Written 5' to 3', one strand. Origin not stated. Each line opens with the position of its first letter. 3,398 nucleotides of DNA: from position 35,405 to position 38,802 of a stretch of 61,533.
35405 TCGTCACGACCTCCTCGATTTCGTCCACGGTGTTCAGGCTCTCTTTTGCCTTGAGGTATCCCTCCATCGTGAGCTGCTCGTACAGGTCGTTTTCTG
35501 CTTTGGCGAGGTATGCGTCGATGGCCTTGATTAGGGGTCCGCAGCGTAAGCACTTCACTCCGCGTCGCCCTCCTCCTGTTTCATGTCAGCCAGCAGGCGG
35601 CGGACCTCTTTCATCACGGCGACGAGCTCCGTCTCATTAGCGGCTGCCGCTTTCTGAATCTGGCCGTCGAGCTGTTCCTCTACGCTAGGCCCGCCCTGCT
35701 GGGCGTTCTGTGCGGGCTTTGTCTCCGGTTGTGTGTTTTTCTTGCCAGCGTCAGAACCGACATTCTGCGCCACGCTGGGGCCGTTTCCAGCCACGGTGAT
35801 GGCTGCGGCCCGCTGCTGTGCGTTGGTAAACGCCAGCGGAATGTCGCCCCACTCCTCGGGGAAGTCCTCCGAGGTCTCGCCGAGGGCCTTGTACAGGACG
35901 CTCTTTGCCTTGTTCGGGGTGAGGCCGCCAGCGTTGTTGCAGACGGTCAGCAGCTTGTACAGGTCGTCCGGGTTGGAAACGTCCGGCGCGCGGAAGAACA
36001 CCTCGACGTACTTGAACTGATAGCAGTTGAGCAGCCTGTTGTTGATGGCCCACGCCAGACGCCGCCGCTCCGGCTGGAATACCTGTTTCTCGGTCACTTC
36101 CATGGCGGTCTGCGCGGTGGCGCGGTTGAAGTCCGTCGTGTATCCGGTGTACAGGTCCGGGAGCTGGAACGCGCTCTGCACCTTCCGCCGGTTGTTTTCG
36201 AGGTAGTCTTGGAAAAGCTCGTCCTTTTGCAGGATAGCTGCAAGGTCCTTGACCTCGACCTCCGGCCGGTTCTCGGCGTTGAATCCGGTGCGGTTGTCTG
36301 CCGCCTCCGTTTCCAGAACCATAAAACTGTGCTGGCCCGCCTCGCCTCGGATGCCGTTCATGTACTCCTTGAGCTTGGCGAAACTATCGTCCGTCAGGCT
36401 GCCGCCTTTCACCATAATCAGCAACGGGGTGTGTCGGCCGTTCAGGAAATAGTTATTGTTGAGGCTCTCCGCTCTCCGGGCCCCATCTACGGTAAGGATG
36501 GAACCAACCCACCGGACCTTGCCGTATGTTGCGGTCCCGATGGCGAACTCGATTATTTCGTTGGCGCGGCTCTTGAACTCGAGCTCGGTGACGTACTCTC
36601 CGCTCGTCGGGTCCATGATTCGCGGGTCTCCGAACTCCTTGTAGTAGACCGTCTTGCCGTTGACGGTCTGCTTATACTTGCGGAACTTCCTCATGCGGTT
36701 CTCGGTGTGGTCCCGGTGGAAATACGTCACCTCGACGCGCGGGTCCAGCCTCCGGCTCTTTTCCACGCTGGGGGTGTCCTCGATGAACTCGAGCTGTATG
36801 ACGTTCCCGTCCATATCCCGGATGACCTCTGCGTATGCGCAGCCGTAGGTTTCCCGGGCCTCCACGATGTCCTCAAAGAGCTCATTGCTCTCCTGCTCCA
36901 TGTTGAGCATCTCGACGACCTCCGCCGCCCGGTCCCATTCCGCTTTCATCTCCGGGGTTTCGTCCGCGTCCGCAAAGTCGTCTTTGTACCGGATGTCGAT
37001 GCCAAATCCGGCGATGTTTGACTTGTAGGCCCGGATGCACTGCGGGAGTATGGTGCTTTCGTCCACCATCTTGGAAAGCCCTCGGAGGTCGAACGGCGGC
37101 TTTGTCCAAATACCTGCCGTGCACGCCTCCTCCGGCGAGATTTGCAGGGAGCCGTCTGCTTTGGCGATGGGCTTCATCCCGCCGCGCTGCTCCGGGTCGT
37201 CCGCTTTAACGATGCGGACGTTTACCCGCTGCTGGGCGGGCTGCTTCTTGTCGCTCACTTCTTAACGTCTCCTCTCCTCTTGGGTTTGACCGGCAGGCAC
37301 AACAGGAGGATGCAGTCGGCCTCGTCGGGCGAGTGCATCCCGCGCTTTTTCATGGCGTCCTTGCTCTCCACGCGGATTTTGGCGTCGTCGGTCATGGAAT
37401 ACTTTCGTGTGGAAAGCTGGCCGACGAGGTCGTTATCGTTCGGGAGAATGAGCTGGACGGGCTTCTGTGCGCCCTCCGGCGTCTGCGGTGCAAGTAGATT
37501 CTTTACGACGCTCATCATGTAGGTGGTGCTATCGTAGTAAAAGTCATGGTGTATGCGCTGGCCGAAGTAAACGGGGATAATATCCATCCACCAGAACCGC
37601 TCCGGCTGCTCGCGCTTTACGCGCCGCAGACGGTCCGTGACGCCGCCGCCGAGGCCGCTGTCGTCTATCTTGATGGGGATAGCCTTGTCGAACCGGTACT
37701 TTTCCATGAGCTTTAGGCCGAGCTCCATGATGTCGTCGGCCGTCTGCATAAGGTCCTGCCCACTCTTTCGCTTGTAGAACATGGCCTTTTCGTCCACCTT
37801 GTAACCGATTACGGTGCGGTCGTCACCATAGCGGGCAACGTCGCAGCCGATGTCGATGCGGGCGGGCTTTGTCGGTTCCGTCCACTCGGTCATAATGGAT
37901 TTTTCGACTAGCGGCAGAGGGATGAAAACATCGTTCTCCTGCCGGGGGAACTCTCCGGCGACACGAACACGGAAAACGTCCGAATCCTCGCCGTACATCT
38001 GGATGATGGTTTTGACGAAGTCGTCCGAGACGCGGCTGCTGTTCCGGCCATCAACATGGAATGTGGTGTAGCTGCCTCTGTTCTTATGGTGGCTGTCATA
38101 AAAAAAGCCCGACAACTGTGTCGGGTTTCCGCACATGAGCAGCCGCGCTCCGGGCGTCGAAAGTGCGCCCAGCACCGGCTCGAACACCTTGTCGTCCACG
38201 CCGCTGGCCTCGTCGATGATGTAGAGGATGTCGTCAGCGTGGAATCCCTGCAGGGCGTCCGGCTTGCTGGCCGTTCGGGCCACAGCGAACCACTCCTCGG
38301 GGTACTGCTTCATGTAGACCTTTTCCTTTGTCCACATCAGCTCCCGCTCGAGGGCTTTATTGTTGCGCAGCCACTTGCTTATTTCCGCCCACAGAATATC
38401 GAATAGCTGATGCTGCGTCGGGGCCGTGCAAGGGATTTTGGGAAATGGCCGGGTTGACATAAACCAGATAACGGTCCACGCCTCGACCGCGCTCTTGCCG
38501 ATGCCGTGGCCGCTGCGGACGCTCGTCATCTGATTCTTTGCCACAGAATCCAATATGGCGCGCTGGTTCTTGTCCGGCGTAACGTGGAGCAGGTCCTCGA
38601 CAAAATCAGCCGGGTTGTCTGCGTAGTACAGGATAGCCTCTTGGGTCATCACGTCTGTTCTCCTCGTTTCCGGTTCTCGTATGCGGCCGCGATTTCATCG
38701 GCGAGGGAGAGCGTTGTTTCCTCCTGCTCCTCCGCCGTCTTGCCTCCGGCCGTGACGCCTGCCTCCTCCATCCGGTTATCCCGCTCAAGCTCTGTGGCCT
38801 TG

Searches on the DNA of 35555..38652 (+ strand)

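Call 42: search_dna_similar(query=window:35555-38652:+, collection=phages, mode=distant, max_rows=10)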
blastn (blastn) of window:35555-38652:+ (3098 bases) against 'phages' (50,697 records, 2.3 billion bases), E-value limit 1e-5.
Records with a match: 2; places in all: 2; records where one place covers at least 80% of the query: 1.
Best place of each record, by identity: 95-99% 1; 60-80% 1.
By first word of the organism name: Bacteriophage 1; Dulem 1.
By host as written in the record: - 1; Propithecus coquereli 1.
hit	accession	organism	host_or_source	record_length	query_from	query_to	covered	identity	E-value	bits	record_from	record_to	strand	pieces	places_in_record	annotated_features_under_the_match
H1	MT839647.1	Bacteriophage sp.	human fecal samples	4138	181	3097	94%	98.4%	0e+0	5054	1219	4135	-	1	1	record has no annotation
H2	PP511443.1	Dulem virus 37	Propithecus coquereli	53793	350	2117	38%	66.2%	3e-45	290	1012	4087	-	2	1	portal protein | PD-(D/E)XK nuclease superfamily | terminase | hypothetical protein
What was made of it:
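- Tried and rejected: The terminase region matched only a 4-kb fragment and a 66%-identical lemur-gut virus (call 42).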
